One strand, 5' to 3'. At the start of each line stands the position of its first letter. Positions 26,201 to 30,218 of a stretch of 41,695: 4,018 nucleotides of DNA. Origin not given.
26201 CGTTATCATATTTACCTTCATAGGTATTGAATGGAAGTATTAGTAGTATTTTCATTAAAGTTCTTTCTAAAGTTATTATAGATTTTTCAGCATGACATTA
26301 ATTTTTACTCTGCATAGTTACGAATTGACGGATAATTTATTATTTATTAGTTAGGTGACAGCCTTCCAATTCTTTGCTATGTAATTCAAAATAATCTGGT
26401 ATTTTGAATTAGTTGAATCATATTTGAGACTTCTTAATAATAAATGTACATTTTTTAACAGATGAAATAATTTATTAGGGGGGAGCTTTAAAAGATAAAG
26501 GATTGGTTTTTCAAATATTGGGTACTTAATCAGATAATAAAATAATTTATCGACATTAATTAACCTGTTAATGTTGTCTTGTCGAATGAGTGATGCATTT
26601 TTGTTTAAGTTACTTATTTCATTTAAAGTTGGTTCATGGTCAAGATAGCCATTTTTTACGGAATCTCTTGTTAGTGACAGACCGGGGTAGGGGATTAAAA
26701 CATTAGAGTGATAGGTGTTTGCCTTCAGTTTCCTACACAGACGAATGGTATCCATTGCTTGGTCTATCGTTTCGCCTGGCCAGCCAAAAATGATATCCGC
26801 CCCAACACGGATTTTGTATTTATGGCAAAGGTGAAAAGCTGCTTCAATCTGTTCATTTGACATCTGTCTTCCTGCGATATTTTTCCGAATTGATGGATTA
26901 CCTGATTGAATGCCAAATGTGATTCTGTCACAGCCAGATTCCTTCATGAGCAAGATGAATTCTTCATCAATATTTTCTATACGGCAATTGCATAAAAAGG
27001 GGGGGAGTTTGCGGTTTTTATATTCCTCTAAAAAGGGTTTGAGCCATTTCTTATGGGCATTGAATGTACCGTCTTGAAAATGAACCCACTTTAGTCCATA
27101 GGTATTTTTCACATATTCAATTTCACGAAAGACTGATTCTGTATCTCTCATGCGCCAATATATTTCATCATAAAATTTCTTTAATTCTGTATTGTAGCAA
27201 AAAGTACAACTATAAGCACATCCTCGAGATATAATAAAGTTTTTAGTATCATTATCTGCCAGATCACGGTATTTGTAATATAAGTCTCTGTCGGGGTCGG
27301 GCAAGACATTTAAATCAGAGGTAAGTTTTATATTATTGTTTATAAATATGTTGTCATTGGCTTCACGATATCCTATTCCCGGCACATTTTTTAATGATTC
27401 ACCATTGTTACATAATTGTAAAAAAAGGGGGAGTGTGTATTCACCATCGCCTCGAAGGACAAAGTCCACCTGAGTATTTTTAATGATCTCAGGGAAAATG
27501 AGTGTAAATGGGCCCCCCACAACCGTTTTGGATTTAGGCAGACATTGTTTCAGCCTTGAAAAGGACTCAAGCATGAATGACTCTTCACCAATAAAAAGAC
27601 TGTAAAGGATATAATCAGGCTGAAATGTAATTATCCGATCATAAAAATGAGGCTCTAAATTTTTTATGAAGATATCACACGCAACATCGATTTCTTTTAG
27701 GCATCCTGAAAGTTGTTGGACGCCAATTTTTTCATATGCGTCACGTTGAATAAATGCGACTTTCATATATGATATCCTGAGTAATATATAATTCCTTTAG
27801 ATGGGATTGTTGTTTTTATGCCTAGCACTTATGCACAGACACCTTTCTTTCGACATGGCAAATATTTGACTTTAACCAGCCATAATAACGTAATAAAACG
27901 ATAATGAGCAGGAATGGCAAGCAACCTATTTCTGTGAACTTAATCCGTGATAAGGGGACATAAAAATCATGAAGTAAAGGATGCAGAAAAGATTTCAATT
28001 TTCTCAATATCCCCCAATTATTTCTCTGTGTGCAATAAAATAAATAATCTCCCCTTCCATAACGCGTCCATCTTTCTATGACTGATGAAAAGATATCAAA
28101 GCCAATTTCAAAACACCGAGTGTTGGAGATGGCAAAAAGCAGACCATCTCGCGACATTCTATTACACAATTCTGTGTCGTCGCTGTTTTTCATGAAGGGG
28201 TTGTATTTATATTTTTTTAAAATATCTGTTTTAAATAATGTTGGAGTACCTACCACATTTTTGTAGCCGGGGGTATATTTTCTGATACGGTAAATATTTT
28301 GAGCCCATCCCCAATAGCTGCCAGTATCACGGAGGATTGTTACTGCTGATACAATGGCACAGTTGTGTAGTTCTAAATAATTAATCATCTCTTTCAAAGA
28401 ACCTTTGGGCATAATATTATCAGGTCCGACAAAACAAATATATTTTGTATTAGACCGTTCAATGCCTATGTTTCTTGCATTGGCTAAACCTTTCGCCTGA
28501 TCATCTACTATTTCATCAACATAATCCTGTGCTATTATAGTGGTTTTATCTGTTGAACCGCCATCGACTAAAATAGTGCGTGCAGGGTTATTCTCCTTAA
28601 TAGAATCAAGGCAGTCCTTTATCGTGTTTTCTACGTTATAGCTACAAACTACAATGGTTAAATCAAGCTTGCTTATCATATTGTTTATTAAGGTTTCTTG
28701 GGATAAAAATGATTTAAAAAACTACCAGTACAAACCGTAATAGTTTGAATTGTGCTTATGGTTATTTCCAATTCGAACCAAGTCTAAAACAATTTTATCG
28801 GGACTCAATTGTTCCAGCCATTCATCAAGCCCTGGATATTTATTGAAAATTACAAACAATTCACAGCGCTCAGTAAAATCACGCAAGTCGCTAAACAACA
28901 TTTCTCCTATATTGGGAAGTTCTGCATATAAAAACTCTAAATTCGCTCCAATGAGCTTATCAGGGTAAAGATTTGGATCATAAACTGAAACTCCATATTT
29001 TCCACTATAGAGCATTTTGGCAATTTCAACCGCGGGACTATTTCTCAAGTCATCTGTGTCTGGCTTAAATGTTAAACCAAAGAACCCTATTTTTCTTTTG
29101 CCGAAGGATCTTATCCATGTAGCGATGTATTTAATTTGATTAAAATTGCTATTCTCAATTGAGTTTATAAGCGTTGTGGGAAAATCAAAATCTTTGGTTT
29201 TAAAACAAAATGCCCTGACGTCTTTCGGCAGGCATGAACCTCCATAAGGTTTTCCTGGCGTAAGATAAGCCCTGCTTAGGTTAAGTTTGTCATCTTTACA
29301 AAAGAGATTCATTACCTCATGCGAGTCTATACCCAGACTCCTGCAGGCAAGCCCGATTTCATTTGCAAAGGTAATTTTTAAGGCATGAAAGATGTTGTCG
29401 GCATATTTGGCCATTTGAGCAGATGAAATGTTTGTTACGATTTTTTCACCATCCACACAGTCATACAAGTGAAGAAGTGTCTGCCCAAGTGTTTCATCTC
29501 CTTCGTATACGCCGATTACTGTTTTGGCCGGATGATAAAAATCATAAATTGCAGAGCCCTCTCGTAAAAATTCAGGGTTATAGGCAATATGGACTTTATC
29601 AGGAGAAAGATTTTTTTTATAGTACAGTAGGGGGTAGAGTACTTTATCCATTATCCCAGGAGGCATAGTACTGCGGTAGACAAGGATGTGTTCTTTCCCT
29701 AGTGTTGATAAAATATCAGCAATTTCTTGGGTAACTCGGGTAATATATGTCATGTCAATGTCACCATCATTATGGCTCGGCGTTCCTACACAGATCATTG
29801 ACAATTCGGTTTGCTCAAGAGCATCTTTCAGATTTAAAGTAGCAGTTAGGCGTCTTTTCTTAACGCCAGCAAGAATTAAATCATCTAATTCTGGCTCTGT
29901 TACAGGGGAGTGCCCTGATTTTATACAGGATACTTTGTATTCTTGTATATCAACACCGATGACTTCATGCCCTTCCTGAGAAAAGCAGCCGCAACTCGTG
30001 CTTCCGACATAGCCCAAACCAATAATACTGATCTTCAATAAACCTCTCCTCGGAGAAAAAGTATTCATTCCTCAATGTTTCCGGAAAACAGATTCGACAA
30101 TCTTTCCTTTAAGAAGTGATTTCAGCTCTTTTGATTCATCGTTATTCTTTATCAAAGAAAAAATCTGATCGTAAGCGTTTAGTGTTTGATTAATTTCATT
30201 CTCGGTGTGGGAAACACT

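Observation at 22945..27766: Three consecutive cobalamin-type (class B) radical SAM enzymes inside a glycan island; two are equal-length tandem paralogs with TPR-like tails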

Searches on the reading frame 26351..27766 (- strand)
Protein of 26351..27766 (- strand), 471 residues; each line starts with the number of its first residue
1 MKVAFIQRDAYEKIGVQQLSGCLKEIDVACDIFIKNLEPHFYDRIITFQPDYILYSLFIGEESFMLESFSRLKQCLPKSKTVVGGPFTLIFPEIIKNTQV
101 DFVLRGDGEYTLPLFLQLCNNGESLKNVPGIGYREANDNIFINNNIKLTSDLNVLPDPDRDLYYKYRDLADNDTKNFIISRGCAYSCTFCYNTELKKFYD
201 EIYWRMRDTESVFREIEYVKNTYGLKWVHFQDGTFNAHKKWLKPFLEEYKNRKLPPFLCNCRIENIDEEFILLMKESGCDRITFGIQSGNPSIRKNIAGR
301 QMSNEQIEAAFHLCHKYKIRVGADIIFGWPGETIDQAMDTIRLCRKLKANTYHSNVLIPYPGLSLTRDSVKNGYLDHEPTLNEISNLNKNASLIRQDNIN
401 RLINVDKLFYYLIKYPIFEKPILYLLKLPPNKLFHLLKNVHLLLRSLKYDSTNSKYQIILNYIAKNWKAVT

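Call 4: search_protein_families(library=pfam, proteins=[window:26351-27766:-], max_evalue=0.01)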
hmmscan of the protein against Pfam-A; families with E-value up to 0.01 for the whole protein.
window:26351-27766:- (471 aa): 3 families
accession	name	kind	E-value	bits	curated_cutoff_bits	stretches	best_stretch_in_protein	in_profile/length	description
PF04055.27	Radical_SAM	-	1.2e-25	91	29.5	1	178-344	2-166/166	Radical SAM superfamily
PF02310.24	B12-binding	-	4.9e-09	36.5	32.1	1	12-114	13-119/121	B12 binding domain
PF13353.11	Fer4_12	-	0.00057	20.6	22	0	179-217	11-49/137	4Fe-4S single cluster domain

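Call 5: search_protein_families(library=ncbifam, proteins=[window:26351-27766:-], max_evalue=0.01)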
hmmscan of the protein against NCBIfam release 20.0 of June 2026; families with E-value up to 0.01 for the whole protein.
window:26351-27766:- (471 aa): 44 families (the best 25 are shown)
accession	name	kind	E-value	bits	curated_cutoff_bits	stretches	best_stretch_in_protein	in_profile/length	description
TIGR03471.1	HpnJ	equivalog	4.9e-37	127.9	577.6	1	43-382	60-400/472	hopanoid biosynthesis associated radical SAM protein HpnJ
NF050148.1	rSAM_ApyD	equivalog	1.2e-29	103.2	750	1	43-372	68-396/645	RiPP biosynthesis radical SAM protein ApyD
TIGR04013.1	B12_SAM_MJ_1487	hypoth_equivalog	7.6e-29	100.7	251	1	43-368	36-356/382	TIGR04013 family B12-binding domain/radical SAM domain-containing protein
TIGR04479.1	bcpD_PhpK_rSAM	subfamily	7.6e-29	100.4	600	1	74-355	136-417/504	PhpK family radical SAM P-methyltransferase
NF038361.1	rSAM_Sden_1168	equivalog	6.2e-27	94.4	575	1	22-382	112-486/560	Sden_1168 family B12-binding radical SAM P-methyltransferase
TIGR02026.1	BchE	equivalog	6.3e-24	84.7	481.35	1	41-370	55-388/497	magnesium-protoporphyrin IX monomethyl ester anaerobic oxidative cyclase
TIGR04072.2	rSAM_ladder_B12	equivalog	3e-21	75.6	360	1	77-381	97-384/443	lipid biosynthesis B12-binding/radical SAM protein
TIGR04014.1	B12_SAM_MJ_0865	equivalog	3.1e-20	72.4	360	1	77-372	67-361/434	methyl-coenzyme M reductase glutamine C-methyltransferase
TIGR04385.1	B12_rSAM_cofa1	equivalog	7.6e-20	71.5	450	1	13-346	20-363/438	B12 lower ligand biosynthesis radical SAM protein BzaD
TIGR03975.1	rSAM_ocin_1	subfamily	4.6e-17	61.7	281.85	1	65-347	144-430/606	RiPP maturation radical SAM C-methyltransferase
TIGR04190.1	B12_SAM_Ta0216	equivalog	1.4e-16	60.2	500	1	73-349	104-396/554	TIGR04190 family B12-binding domain/radical SAM domain protein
TIGR04295.1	B12_rSAM_oligo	hypoth_equivalog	1.7e-15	56.7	400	1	46-312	71-328/422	TIGR04295 family B12-binding domain-containing radical SAM protein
NF033070.1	rSAM_AprD4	equivalog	5e-15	55.4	500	1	149-378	167-399/456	AprD4 family radical SAM diol-dehydratase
NF033712.0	B12_rSAM_KedN5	subfamily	7.3e-12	44.3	700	1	72-347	85-371/624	KedN5 family methylcobalamin-dependent radical SAM C-methyltransferase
TIGR04367.1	HpnR_B12_rSAM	equivalog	8.6e-12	44.3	650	1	38-221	49-229/490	hopanoid C-3 methylase HpnR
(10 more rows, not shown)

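Call 19: find_homologous_proteins(query=window:26351-27766:-, max_evalue=1e-10)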
Query window:26351-27766:- (471 aa): 92 proteins with E <= 1e-10 among 4196 candidates.
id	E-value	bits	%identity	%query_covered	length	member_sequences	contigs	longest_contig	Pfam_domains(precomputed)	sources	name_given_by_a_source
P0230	3.8e-296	1001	91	99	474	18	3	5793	PF04055.28,PF02310.25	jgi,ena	-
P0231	5.5e-218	743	68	99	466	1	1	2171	PF04055.28,PF13353.12,PF02310.25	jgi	-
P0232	3.4e-215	734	68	99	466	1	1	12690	PF04055.28,PF13353.12,PF02310.25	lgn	-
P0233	8.4e-212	723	67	98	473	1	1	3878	PF04055.28,PF13353.12,PF02310.25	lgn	-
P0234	2.8e-209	714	65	99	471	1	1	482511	PF04055.28,PF13353.12,PF02310.25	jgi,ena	jgi:radical SAM superfamily enzyme YgiQ (UPF0313 family)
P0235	1.1e-205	702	64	98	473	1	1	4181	PF04055.28,PF13353.12,PF02310.25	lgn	-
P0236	1.6e-205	702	65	98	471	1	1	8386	PF04055.28,PF13353.12,PF02310.25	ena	-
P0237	1.1e-202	692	64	99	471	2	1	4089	PF04055.28,PF02310.25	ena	-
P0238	3.0e-202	691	63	100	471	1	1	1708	PF04055.28,PF02310.25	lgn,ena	-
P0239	6.6e-202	690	63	99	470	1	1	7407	PF04055.28,PF02310.25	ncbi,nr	ncbi:MAG: radical SAM protein [Candidatus Staskawiczbacteria bacterium]|nr:radical SAM protein [Cand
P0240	1.5e-190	652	61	98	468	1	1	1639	PF04055.28,PF02310.25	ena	-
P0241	1.4e-184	633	58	100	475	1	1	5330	PF04055.28,PF13353.12,PF02310.25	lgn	-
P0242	2.0e-184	632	60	97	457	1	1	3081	PF04055.28,PF02310.25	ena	-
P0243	5.7e-180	618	56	100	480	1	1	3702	PF04055.28,PF02310.25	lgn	-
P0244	7.3e-176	604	57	99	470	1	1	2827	PF04055.28,PF02310.25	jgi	-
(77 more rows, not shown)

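Call 24: search_solved_structures(query=window:26351-27766:-, max_evalue=0.001)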
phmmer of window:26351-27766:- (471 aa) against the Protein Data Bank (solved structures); distinct sequences matched with E-value up to 0.001: 4.
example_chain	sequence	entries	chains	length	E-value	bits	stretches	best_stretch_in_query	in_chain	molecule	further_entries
9ccb_A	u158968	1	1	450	2.3e-15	59.8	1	81-386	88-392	Radical SAM core domain-containing protein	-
6fd2_B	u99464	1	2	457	1.7e-12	50.3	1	151-378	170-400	Putative apramycin biosynthetic oxidoreductase 4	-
9n1b_A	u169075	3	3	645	1.1e-06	31.2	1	38-191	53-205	Radical SAM protein | Radical SAM enzyme CysS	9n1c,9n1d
6wte_A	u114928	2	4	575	6.5e-06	28.6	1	177-344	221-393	B12-binding domain-containing protein | Tryptophan-C2-methyltransferase containing B12-binding domain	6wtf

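Call 45: predict_structure(alignment_id=A2)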
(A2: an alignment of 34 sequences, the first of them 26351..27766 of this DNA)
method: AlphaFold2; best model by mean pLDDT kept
length: 471 residues; sequences in the alignment: 34
mean_pLDDT: 94.1   pTM: 0.89
mean pLDDT of the five models: 94.1, 94.1, 92.5, 91.1, 91.0
residues with pLDDT >= 90: 408; 70-90: 62; 50-70: 1; < 50: 0
segments of 3 or more residues with pLDDT < 50: none
pLDDT, mean of each block of 10 residues (from residue 1): 97 95 96 97 98 94 96 98 95 95 94 96 95 95 92 93 96 93 88 91 92 97 96 91 97 97 94 98 96 93 96 98 96 98 97 93 94 95 88 94 97 96 96 91 83 86 85 60
secondary structure, 60 per line:
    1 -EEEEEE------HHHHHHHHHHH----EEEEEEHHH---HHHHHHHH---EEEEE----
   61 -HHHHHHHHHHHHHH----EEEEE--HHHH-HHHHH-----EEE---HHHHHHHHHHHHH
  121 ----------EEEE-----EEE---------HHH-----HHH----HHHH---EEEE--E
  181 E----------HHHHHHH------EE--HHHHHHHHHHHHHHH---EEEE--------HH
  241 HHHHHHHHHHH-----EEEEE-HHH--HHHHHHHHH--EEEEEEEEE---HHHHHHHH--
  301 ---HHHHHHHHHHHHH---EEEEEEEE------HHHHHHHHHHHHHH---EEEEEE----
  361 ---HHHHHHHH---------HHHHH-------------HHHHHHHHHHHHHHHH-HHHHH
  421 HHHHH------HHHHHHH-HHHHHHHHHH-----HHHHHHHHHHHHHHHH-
elements in order: E2-7 H14-24 E29-34 H41-48 E52-56 H62-75 E80-84 H87-90 H92-96 E102-104 H108-120 E131-134 E140-142 H167-170 E174-177 H192-198 H209-223 E227-230 H239-251 E257-261 H268-276 E279-287 H291-298 H304-316 E320-327 H334-347 E351-356 H364-371 H381-385 H399-414 H416-425 H432-438 H440-449 H455-470

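Call 50: find_related_loci(query=A2, collection=metagenome_contigs, flank=10000)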
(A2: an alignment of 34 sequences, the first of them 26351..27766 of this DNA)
Query A2 (471 aa) in metagenome_contigs; peptide patterns used: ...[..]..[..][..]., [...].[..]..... (x = any residue, [..] = any of these).
600 stretches matched a pattern (row limit reached: there are more); 524 encode a relative of the query (tblastn E <= 1e-3); the best 80 are kept; 80 distinct loci.
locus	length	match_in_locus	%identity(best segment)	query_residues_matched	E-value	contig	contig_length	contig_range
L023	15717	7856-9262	33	2-471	3e-74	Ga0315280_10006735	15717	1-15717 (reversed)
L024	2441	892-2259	32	2-447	9e-73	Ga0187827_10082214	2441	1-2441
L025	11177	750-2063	31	1-435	1e-69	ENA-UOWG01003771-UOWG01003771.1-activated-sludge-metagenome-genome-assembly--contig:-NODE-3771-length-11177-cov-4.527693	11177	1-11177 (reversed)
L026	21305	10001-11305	32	2-436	8e-65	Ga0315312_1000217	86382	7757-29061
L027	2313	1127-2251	35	1-374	2e-65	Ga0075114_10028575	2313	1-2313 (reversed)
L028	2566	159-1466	29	5-436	1e-61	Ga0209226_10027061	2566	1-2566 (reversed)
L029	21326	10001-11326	30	1-437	2e-57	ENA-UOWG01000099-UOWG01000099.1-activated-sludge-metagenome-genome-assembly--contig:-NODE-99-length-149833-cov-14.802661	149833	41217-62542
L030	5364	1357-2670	29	2-437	8e-57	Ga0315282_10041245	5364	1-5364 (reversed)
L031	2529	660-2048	30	2-456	1e-54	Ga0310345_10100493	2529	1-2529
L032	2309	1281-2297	35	32-365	9e-55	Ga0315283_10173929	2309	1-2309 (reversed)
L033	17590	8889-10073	30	45-440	3e-53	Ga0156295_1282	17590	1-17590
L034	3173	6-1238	30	43-449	2e-53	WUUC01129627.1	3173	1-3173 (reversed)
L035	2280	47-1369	30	1-440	8e-54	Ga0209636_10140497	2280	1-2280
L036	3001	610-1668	34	32-376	4e-52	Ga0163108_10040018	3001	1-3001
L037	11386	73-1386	30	1-437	6e-52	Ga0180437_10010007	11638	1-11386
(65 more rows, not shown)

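Call 51: fold_search(model_id=the predicted structure, library=pdb)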
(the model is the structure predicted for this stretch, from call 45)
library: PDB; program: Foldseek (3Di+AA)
matches with E <= 10: 1914; with E <= 0.001: 209
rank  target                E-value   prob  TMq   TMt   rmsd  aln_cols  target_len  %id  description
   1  9ccb                  5.4e-23  1.00  0.67  0.75   7.3       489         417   17  X-ray crystal structure of methyl-coenzyme M reductase glutamine methylase (MgmA) from Methanothermobacter marburgensis  (released 2025-01-01)
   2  6wte_B                5.0e-22  1.00  0.68  0.61   7.9       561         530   15  Structure of radical S-adenosylmethionine methyltransferase, TsrM, from Kitasatospora setae with cobalamin and [4Fe-4S (released 2020-12-23)
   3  6wtf_A                8.0e-22  1.00  0.65  0.57   4.7       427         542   16  Structure of radical S-adenosylmethionine methyltransferase, TsrM, from Kitasatospora setae with tryptophan substrate  (released 2020-12-23)
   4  6wtf_B                1.5e-21  1.00  0.66  0.58   4.6       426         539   16  Structure of radical S-adenosylmethionine methyltransferase, TsrM, from Kitasatospora setae with tryptophan substrate  (released 2020-12-23)
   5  6wte_A                3.5e-21  1.00  0.67  0.56   4.8       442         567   16  Structure of radical S-adenosylmethionine methyltransferase, TsrM, from Kitasatospora setae with cobalamin and [4Fe-4S (released 2020-12-23)
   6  6fd2_A                7.5e-21  1.00  0.69  0.72   4.7       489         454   16  Radical SAM 1,2-diol dehydratase AprD4 in complex with its substrate paromamine (released 2018-01-17)
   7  6fd2_B                6.2e-20  1.00  0.70  0.72   5.0       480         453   16  Radical SAM 1,2-diol dehydratase AprD4 in complex with its substrate paromamine (released 2018-01-17)
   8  9n1b                  8.2e-19  1.00  0.69  0.53   7.0       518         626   14  Crystal structure of CysS from Corallococcus sp. CA054B with 5'-deoxyadenosine, methionine, and pantetheinylated 3-metho (released 2026-01-28)
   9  5ul4                  1.4e-18  1.00  0.70  0.47  10.3       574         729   17  Structure of Cobalamin-dependent S-adenosylmethionine radical enzyme OxsB with aqua-cobalamin and S-adenosylmethionine b (released 2017-04-19)
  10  9n1d                  1.6e-18  1.00  0.69  0.53   7.3       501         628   14  Crystal structure of CysS from Corallococcus sp. CA054B with 5'-deoxyadenosine and methionine bound (released 2026-01-28)
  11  5ul3                  1.8e-18  1.00  0.70  0.47  10.3       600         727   17  Structure of Cobalamin-dependent S-adenosylmethionine radical enzyme OxsB with aqua-cobalamin bound (released 2017-04-19)
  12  9n1c                  3.4e-18  1.00  0.70  0.54   6.8       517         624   14  Crystal structure of CysS from Corallococcus sp. CA054B with 5'-deoxyadenosine, methionine, and pantetheinylated 3-ethox (released 2026-01-28)
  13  5ul2                  5.1e-18  1.00  0.68  0.46  10.6       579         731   17  Structure of Apo, SeMet-labeled Cobalamin-dependent S-adenosylmethionine radical enzyme OxsB (released 2017-04-19)
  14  7mjz                  1.1e-15  1.00  0.61  0.64   4.4       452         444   15  The structure of MiaB with pentasulfide bridge (released 2021-09-15)
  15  7kdy_A                1.3e-15  1.00  0.70  0.52   8.8       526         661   16  Crystal structure of Streptomyces tokunonesis TokK with hydroxycobalamin, 5'-deoxyadenosine, methionine, and (2R)-pant (released 2022-01-12)
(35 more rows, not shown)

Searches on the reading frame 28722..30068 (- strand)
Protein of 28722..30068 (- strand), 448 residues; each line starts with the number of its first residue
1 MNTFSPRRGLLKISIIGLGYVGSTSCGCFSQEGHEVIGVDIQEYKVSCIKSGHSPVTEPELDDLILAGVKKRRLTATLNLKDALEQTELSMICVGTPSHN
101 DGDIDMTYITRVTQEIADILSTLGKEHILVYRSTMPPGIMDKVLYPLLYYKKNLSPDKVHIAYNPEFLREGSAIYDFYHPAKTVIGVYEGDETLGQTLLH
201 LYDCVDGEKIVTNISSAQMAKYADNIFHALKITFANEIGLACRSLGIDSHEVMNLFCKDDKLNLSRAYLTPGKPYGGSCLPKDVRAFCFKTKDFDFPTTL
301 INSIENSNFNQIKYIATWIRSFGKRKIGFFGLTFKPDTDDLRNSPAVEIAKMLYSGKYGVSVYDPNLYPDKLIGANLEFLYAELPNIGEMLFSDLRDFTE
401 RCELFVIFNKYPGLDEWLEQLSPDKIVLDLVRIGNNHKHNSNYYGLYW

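Call 7: search_protein_families(library=pfam, proteins=[window:28722-30068:-], max_evalue=0.001)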
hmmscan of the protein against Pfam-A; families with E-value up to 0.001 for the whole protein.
window:28722-30068:- (448 aa): 3 families
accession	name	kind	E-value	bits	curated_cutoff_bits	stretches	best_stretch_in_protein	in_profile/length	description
PF03721.20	UDPG_MGDP_dh_N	-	9.2e-52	175.8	27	1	12-192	2-180/187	UDP-glucose/GDP-mannose dehydrogenase family, NAD binding domain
PF00984.24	UDPG_MGDP_dh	-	2.3e-25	88.9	25.4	1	216-308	2-92/94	UDP-glucose/GDP-mannose dehydrogenase family, central domain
PF03720.21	UDPG_MGDP_dh_C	-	1.1e-13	51.8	30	1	330-433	3-100/103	UDP-glucose/GDP-mannose dehydrogenase family, UDP binding domain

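Call 29: search_protein_families(library=ncbifam, proteins=[window:28722-30068:-], max_evalue=0.00001)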
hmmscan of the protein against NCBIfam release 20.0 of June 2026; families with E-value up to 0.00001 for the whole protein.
window:28722-30068:- (448 aa): 7 families
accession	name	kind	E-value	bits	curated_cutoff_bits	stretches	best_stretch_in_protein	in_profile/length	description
TIGR03026.1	NDP-sugDHase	subfamily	3.5e-109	365.3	189.8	1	12-429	2-410/413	nucleotide sugar dehydrogenase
NF041297.1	UDPGDh_AglM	equivalog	1.6e-81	274.5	670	1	12-366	2-358/429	UDP-glucose 6-dehydrogenase AglM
NF047673.2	TeichurnBiosyTuaD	equivalog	4.9e-71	240.1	700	1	12-368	3-354/439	UDP-glucose 6-dehydrogenase TuaD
NF008286.0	PRK11064.1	equivalog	4.2e-47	160.7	459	1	12-367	5-364/420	UDP-N-acetyl-D-mannosamine dehydrogenase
NF040825.1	UDPMaNacDH_Arch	equivalog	5.9e-43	147.3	750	1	12-366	2-350/418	UDP-N-acetyl-D-mannosamine dehydrogenase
NF011631.0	PRK15057.1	equivalog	9e-36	123.8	757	1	11-378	1-350/388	UDP-glucose 6-dehydrogenase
NF011729.0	PRK15182.1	equivalog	1.2e-15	57.2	592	1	11-366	7-356/425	Vi polysaccharide biosynthesis UDP-N-acetylglucosamine C-6 dehydrogenase TviB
